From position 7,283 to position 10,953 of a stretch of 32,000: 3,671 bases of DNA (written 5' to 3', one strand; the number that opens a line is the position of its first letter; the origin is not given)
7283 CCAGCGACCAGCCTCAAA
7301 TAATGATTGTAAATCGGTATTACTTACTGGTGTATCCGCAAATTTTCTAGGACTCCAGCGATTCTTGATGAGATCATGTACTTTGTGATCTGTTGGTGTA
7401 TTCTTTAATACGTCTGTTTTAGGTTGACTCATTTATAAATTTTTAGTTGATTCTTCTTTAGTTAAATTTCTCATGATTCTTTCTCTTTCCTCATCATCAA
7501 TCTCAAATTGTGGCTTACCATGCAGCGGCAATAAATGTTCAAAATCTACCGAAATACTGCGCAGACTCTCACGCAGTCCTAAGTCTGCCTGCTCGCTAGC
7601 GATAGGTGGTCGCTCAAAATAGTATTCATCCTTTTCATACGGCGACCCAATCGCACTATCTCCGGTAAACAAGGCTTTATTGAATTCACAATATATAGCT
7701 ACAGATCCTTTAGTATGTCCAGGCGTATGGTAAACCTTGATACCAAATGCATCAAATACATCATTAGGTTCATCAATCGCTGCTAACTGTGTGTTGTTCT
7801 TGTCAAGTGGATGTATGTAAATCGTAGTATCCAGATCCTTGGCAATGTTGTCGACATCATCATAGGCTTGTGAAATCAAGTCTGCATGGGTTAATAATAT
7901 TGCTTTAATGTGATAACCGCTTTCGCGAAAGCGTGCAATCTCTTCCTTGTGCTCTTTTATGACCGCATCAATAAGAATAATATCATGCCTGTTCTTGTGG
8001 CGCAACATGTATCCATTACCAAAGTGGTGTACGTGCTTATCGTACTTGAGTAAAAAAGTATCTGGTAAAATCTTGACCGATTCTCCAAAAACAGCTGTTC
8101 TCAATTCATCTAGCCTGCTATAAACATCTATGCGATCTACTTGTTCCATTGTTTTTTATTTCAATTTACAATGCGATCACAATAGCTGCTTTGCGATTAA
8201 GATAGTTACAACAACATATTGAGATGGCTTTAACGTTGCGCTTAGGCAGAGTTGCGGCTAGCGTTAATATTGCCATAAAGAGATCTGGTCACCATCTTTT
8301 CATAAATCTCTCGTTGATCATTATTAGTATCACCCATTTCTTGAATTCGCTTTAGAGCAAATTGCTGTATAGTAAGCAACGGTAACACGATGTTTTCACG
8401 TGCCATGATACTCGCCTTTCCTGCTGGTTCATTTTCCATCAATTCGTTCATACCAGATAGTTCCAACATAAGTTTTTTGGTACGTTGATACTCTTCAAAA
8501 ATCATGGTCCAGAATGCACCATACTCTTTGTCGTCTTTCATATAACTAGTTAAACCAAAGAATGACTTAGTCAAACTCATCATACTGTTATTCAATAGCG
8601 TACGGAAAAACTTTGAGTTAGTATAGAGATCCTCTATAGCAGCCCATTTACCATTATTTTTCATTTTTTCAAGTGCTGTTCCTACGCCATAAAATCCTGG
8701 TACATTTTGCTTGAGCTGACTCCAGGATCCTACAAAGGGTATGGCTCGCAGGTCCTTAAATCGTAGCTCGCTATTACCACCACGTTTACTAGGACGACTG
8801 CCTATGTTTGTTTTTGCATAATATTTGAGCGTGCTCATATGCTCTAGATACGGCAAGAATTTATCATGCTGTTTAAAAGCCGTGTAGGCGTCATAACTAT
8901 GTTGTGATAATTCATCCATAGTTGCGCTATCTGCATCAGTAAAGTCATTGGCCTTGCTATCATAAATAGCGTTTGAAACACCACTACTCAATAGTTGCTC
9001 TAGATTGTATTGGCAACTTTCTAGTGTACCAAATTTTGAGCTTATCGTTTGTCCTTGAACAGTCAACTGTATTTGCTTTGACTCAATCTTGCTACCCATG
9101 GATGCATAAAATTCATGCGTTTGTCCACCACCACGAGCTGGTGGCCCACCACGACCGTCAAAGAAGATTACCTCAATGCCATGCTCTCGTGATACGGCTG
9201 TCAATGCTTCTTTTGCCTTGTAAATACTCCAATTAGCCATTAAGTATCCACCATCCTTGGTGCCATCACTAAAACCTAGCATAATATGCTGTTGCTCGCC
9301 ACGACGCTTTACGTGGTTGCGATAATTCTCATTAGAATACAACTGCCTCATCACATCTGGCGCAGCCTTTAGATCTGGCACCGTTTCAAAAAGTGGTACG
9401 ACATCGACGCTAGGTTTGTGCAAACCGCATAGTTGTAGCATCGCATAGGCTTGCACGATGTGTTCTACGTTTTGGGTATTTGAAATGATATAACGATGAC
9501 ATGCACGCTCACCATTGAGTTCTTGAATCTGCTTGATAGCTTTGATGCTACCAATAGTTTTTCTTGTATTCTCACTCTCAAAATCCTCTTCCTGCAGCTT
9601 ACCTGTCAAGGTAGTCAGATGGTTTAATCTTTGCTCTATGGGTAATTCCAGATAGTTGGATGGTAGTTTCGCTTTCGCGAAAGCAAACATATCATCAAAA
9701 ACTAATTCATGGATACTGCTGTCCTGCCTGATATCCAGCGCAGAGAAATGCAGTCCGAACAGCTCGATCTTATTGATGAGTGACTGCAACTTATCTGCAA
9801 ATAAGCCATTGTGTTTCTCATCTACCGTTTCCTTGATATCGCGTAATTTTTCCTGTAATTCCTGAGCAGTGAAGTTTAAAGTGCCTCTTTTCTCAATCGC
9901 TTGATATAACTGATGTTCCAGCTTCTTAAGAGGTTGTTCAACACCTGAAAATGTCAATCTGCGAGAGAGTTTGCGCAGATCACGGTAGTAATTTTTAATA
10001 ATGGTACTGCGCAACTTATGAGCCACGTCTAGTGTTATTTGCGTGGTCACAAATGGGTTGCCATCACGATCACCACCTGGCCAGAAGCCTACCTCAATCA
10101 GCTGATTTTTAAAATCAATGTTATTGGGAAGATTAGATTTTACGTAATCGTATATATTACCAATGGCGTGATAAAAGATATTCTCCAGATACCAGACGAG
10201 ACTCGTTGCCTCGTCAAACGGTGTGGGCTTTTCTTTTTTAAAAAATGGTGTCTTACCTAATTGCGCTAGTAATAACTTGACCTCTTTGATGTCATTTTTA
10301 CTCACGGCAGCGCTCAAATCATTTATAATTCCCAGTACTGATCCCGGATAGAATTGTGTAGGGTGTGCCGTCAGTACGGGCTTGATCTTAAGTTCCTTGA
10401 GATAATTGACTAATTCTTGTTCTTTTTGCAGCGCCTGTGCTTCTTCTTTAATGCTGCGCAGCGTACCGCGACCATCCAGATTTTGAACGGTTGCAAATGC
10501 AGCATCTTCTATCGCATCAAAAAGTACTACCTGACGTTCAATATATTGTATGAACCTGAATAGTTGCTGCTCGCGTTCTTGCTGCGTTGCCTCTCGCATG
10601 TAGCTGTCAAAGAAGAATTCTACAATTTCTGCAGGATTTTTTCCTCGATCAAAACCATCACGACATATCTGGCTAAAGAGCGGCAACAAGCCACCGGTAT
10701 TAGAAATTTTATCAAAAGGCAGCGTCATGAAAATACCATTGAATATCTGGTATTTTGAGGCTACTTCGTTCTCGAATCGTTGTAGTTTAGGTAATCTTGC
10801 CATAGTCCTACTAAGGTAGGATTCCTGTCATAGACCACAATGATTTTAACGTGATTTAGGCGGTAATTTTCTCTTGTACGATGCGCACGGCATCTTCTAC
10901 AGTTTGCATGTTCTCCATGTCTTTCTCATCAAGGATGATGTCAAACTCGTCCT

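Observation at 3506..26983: Hyper-iterated perfect palindrome (core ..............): 8 copies in 32 kb, 6 of them inside unrelated genes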

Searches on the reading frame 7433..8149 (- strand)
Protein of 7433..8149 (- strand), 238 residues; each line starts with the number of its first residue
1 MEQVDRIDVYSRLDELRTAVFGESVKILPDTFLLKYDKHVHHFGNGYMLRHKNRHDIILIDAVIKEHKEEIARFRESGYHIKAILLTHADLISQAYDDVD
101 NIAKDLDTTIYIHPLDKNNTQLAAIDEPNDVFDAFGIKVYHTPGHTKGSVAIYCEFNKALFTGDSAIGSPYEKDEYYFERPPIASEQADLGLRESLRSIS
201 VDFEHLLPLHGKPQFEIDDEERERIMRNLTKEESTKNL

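Call 8: search_protein_families(library=ncbifam, proteins=[window:7433-8149:-])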
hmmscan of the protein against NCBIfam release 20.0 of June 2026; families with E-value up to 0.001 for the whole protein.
window:7433-8149:- (238 aa): 3 families
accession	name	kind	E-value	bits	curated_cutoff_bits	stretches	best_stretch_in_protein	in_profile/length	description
TIGR03413.1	GSH_gloB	equivalog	4.5e-08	32.8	200.8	1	47-165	13-127/248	hydroxyacylglutathione hydrolase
NF041804.1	MBL_fold_SolJ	exception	9.9e-05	21.6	350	1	41-165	15-139/224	solanimycin biosynthesis MBL-fold hydrolase SolJ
NF012229.1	bla_class_B_core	domain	0.00043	20.5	100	0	52-89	21-60/139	metallo-beta-lactamase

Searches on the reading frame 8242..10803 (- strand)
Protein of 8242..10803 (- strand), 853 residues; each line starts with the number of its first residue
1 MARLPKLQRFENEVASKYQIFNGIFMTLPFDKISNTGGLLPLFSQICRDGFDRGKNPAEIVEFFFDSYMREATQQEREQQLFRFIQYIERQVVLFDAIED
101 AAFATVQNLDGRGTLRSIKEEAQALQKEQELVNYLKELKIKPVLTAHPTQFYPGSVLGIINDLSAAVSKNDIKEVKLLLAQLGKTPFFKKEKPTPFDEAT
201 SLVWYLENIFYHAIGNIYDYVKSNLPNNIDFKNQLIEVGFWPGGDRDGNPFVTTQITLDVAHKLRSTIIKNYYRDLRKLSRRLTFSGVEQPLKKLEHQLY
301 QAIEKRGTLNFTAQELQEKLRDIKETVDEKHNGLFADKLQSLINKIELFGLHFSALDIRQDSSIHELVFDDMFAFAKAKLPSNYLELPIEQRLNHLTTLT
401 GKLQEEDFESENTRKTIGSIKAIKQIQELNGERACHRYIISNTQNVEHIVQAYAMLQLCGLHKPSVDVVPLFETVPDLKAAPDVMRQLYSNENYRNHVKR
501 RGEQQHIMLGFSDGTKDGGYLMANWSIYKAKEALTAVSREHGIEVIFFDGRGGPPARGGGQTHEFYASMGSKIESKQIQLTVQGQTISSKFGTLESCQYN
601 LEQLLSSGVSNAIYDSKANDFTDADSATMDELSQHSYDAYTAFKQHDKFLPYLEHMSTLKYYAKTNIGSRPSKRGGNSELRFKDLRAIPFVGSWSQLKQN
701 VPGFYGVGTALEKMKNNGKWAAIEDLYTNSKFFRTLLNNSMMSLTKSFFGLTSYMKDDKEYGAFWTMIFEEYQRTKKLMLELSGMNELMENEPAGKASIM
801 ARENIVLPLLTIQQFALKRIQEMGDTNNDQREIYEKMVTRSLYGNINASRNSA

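Call 8: search_protein_families(library=ncbifam, proteins=[window:8242-10803:-])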
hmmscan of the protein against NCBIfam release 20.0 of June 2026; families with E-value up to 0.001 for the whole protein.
window:8242-10803:- (853 aa): 2 families
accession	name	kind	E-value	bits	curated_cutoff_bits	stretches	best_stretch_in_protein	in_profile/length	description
NF000584.1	PRK00009.1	equivalog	1.3e-151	506.6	815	2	282-844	319-889/898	phosphoenolpyruvate carboxylase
TIGR02751.1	PEPCase_arch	equivalog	5.6e-06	25.4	146.05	1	436-559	144-259/506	phosphoenolpyruvate carboxylase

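Call 19: find_homologous_proteins(query=window:8242-10803:-, max_evalue=1e-50)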
Query window:8242-10803:- (853 aa): 8000 proteins with E <= 1e-50 among 8000 candidates; the best 120 are listed.
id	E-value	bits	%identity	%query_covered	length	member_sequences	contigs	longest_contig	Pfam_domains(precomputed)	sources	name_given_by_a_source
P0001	0.0e+0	1936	100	100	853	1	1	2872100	PF00311.24,PF14010.13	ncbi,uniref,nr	ncbi:phosphoenolpyruvate carboxylase [Nonlabens ponticola]|uniref:Phosphoenolpyruvate carboxylase n=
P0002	0.0e+0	1587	81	100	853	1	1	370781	PF00311.24,PF14010.13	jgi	jgi:phosphoenolpyruvate carboxylase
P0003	0.0e+0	1576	81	100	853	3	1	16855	PF00311.24,PF14010.13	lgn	-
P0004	0.0e+0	1568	80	100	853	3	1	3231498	PF00311.24,PF14010.13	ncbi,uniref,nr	ncbi:phosphoenolpyruvate carboxylase [Nonlabens sp. YIK11]|uniref:phosphoenolpyruvate carboxylase n=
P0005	0.0e+0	1559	79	100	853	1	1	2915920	PF00311.24,PF14010.13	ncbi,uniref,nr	ncbi:phosphoenolpyruvate carboxylase [Nonlabens marinus]|uniref:Phosphoenolpyruvate carboxylase n=1 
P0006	0.0e+0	1559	80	100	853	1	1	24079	PF00311.24,PF14010.13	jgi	jgi:phosphoenolpyruvate carboxylase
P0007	0.0e+0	1549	79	100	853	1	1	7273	PF00311.24,PF14010.13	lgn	-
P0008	0.0e+0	1548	79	100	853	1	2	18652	PF00311.24,PF14010.13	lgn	-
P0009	0.0e+0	1546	79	100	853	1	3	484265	PF00311.24,PF14010.13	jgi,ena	-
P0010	0.0e+0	1401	70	100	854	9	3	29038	PF00311.24,PF14010.13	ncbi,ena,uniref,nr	ncbi:phosphoenolpyruvate carboxylase [Nonlabens dokdonensis]|uniref:Phosphoenolpyruvate carboxylase 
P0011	0.0e+0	1394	69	100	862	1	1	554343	PF00311.24,PF14010.13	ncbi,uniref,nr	ncbi:phosphoenolpyruvate carboxylase [Nonlabens xiamenensis]|uniref:phosphoenolpyruvate carboxylase 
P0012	0.0e+0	1389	70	100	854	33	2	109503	PF00311.24,PF14010.13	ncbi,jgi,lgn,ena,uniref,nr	ncbi:phosphoenolpyruvate carboxylase [Nonlabens sp.]|uniref:phosphoenolpyruvate carboxylase n=1 Tax=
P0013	0.0e+0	1384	70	100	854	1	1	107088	PF00311.24,PF14010.13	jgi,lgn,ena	-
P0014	0.0e+0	1383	70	100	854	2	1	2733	PF00311.24,PF14010.13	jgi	jgi:phosphoenolpyruvate carboxylase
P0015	0.0e+0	1381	69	100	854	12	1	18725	PF00311.24,PF14010.13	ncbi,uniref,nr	ncbi:phosphoenolpyruvate carboxylase [uncultured Nonlabens sp.]|uniref:phosphoenolpyruvate carboxyla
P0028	0.0e+0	1294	66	99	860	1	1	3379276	PF00311.24,PF14010.13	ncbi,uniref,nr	ncbi:phosphoenolpyruvate carboxylase [Nonlabens spongiae]|uniref:Phosphoenolpyruvate carboxylase n=1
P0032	0.0e+0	1278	64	100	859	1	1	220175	PF00311.24,PF14010.13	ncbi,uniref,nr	ncbi:phosphoenolpyruvate carboxylase [Dokdonia sinensis]|uniref:Phosphoenolpyruvate carboxylase n=1 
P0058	0.0e+0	1235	63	100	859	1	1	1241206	PF00311.24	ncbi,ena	-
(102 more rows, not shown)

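Call 23: find_related_loci(query=window:8242-10803:-, collection=metagenome_contigs, flank=10000)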
Query window:8242-10803:- (853 aa) in metagenome_contigs; peptide patterns used: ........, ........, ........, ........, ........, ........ (x = any residue, [..] = any of these).
600 stretches matched a pattern (row limit reached: there are more); 565 encode a relative of the query (tblastn E <= 1e-3); the best 80 are kept; 80 distinct loci.
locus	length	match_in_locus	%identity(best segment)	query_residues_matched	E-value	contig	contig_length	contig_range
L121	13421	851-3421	61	1-853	0e+0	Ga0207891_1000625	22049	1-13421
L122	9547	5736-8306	61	1-853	0e+0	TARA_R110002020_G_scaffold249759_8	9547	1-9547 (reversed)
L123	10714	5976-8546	61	1-853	0e+0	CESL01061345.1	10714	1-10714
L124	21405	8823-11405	58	1-853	0e+0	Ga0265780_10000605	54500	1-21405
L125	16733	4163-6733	58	1-853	0e+0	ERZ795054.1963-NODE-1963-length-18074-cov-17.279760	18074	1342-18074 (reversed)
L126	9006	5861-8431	58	1-853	0e+0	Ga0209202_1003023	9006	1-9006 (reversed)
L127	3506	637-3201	60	7-853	0e+0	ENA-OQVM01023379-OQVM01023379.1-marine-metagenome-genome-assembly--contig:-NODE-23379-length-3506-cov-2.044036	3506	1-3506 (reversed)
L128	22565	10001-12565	60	7-853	0e+0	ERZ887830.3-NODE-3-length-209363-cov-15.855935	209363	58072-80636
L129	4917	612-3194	58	1-853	0e+0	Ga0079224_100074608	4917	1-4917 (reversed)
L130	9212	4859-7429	58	1-853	0e+0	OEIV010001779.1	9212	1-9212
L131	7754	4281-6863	57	1-853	0e+0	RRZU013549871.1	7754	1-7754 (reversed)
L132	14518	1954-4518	57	1-853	0e+0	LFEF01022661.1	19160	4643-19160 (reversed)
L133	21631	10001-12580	59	1-853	0e+0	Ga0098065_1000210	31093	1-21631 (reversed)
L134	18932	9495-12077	56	1-853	0e+0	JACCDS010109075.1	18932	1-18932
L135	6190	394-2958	57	1-853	0e+0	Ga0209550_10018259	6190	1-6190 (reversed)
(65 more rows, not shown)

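Call 26: find_encoding_contigs(protein=P0004, flank=10000, max_places=1)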
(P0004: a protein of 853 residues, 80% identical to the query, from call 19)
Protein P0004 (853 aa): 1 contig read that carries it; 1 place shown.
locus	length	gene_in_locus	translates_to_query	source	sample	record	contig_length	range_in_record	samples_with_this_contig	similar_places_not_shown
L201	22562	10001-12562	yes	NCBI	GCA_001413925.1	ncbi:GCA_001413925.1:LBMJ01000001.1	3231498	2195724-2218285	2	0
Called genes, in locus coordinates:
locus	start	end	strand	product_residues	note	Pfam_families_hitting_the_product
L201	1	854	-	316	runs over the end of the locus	PF14226:DIOX_N, PF03171:2OG-FeII_Oxy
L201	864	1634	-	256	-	PF01569:PAP2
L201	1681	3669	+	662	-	PF00676:E1_dh, PF02779:Transket_pyr, PF02780:Transketolase_C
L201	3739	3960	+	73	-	-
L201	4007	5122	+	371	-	PF01266:DAO (faint), PF01494:FAD_binding_3 (weak), PF04820:Trp_halogenase (faint), PF05834:Lycopene_cycl (faint)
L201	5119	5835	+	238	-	PF00891:Methyltransf_2 (faint), PF13489:Methyltransf_23 (weak), PF13847:Methyltransf_31, PF08241:Methyltransf_11, PF08242:Methyltransf_12, PF13649:Methyltransf_25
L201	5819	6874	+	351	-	PF00195:Chal_sti_synt_N, PF08392:FAE1_CUT1_RppA, PF08545:ACP_syn_III (weak), PF02797:Chal_sti_synt_C, PF08541:ACP_syn_III_C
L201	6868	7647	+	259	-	PF00106:adh_short, PF23441:SDR (faint), PF13561:adh_short_C2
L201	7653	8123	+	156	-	PF07977:FabA, PF22818:ApeI-like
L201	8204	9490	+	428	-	PF00109:ketoacyl-synt, PF02801:Ketoacyl-synt_C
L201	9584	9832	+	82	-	-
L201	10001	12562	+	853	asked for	PF00311:PEPcase, PF14010:PEPcase_2 (weak)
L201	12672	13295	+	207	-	PF00881:Nitroreductase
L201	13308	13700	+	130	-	-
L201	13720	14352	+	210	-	PF03446:NAD_binding_2, PF03807:F420_oxidored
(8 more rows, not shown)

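Call 27: find_encoding_contigs(protein=P0005, flank=10000, max_places=1)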
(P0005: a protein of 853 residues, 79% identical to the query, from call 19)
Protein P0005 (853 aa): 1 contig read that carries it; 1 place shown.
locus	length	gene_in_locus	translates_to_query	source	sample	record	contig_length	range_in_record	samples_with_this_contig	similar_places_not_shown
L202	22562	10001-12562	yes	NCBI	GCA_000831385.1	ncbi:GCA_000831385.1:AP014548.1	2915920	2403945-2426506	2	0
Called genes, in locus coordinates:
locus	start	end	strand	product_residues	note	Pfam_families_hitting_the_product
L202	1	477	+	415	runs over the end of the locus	PF13450:NAD_binding_8, PF01593:Amino_oxidase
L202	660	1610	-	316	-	PF14226:DIOX_N, PF03171:2OG-FeII_Oxy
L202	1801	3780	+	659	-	PF00676:E1_dh, PF02779:Transket_pyr, PF02780:Transketolase_C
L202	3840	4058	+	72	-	-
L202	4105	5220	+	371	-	PF01266:DAO (faint), PF01494:FAD_binding_3, PF05834:Lycopene_cycl (faint), PF07992:Pyr_redox_2 (faint)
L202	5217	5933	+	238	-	PF00891:Methyltransf_2 (weak), PF13489:Methyltransf_23 (weak), PF13847:Methyltransf_31, PF08241:Methyltransf_11, PF08242:Methyltransf_12, PF13649:Methyltransf_25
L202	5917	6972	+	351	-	PF00195:Chal_sti_synt_N, PF08392:FAE1_CUT1_RppA, PF08545:ACP_syn_III (weak), PF02797:Chal_sti_synt_C, PF08541:ACP_syn_III_C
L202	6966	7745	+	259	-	PF00106:adh_short, PF23441:SDR, PF13561:adh_short_C2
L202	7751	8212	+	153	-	PF07977:FabA, PF22818:ApeI-like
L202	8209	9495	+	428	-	PF00109:ketoacyl-synt, PF02801:Ketoacyl-synt_C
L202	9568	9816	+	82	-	-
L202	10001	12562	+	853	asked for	PF00311:PEPcase, PF14010:PEPcase_2 (weak)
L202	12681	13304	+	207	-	PF00881:Nitroreductase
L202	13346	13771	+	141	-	-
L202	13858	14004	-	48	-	-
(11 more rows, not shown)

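Call 28: find_encoding_contigs(protein=P0011, flank=10000, max_places=1)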
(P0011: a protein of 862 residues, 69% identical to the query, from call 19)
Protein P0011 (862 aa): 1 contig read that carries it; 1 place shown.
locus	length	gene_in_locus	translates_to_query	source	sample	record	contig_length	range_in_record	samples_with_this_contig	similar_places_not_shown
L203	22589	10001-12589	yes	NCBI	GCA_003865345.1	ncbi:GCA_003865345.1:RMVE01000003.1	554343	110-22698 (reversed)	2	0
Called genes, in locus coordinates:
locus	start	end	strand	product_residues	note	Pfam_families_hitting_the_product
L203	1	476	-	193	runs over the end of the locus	PF00849:PseudoU_synth_2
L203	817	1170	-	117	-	-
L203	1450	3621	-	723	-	PF12969:DUF3857 (weak)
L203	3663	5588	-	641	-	PF01841:Transglut_core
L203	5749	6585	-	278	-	PF00561:Abhydrolase_1, PF12146:Hydrolase_4, PF12697:Abhydrolase_6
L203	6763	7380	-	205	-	PF01300:Sua5_yciO_yrdC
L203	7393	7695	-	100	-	-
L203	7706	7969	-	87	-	PF11160:Hva1_TUDOR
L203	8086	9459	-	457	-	PF00171:Aldedh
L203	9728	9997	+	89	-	PF00550:PP-binding (weak)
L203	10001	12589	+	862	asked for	PF00311:PEPcase, PF14010:PEPcase_2 (weak)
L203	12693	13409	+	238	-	PF00753:Lactamase_B (weak)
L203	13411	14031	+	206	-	PF14512:TM1586_NiRdase (faint), PF00881:Nitroreductase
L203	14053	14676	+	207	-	PF03446:NAD_binding_2, PF03807:F420_oxidored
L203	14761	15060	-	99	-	-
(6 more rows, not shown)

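Call 29: find_encoding_contigs(protein=P0028, flank=10000, max_places=1)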
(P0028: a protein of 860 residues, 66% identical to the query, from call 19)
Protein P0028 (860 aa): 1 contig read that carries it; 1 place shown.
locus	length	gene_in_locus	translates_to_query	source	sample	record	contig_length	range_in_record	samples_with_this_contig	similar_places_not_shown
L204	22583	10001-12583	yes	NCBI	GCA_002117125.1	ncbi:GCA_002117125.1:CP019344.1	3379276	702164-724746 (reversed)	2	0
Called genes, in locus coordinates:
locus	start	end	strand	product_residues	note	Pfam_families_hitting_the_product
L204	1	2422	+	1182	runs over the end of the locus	PF00082:Peptidase_S8, PF00041:fn3, PF20009:GEVED, PF00041:fn3, PF00629:MAM, PF02839:CBM_5_12 (weak), PF18962:Por_Secre_tail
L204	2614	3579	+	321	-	-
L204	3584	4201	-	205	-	PF01300:Sua5_yciO_yrdC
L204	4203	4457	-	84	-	-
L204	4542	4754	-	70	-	PF11160:Hva1_TUDOR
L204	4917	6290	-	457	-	PF00171:Aldedh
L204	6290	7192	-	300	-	PF09084:NMT1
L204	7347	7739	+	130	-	PF13781:DoxX_3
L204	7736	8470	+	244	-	PF09844:DUF2071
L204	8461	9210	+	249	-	PF08241:Methyltransf_11 (weak)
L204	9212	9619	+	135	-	-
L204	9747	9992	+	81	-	PF00550:PP-binding (weak)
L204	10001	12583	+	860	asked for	PF00311:PEPcase, PF14010:PEPcase_2 (weak)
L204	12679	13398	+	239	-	PF00753:Lactamase_B (weak)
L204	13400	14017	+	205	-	PF00881:Nitroreductase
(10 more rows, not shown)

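Call 50: find_encoding_contigs(protein=P0032, flank=10000, max_places=1)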
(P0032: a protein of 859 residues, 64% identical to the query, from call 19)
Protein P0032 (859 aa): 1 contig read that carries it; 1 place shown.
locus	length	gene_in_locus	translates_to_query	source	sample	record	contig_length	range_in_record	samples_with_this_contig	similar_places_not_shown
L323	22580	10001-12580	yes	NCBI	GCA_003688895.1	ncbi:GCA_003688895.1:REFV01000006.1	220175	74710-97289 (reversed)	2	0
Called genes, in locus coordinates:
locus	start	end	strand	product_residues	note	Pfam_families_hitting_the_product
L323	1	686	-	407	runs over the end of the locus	PF00278:Orn_DAP_Arg_deC, PF02784:Orn_Arg_deC_N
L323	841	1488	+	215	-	PF02190:LON_substr_bdg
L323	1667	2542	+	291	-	PF12388:Peptidase_M57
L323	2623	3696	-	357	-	PF01546:Peptidase_M20 (faint), PF04389:Peptidase_M28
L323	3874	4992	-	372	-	PF00712:DNA_pol3_beta, PF02767:DNA_pol3_beta_2, PF02768:DNA_pol3_beta_3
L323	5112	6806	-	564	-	PF23357:DUF7088, PF09822:ABC_transp_aux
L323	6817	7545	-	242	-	PF12730:ABC2_membrane_4 (weak), PF12679:ABC2_membrane_2, PF12698:ABC2_membrane_3 (weak), PF13346:ABC2_membrane_5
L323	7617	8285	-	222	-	PF02698:DUF218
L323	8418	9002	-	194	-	-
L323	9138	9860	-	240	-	PF13709:DUF4159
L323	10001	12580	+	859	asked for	PF00311:PEPcase, PF14010:PEPcase_2 (faint)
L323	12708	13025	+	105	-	-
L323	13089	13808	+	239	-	PF06764:DUF1223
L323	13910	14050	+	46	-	-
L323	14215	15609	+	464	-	PF00171:Aldedh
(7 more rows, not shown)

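Call 51: find_encoding_contigs(protein=P0058, flank=10000, max_places=1)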
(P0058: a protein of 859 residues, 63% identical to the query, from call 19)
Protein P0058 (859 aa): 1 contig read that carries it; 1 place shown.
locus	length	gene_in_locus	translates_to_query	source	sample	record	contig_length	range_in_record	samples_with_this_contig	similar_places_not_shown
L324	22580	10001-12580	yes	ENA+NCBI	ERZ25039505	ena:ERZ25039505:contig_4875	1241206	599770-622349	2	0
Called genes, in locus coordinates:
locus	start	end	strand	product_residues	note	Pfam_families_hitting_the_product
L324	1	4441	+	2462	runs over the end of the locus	PF26766:Choice_anch_L, PF26689:FIDD, PF13585:CHU_C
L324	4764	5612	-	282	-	PF00665:rve, PF13683:rve_3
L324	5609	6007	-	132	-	PF01527:HTH_Tnp_1 (weak)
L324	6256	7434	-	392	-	PF22013:PG_1098_Fer, PF18096:Thump_like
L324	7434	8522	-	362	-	PF01594:AI-2E_transport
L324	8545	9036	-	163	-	PF00588:SpoU_methylase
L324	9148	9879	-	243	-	PF13709:DUF4159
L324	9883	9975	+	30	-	-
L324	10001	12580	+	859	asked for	PF00311:PEPcase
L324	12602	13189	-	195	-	-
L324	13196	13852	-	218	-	PF00756:Esterase (weak), PF02230:Abhydrolase_2, PF00561:Abhydrolase_1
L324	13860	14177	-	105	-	PF09685:MamF_MmsF (weak)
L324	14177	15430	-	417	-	PF12890:DHOase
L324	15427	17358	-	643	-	PF07584:BatA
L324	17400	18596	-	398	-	PF13185:GAF_2, PF00512:HisKA (weak), PF02518:HATPase_c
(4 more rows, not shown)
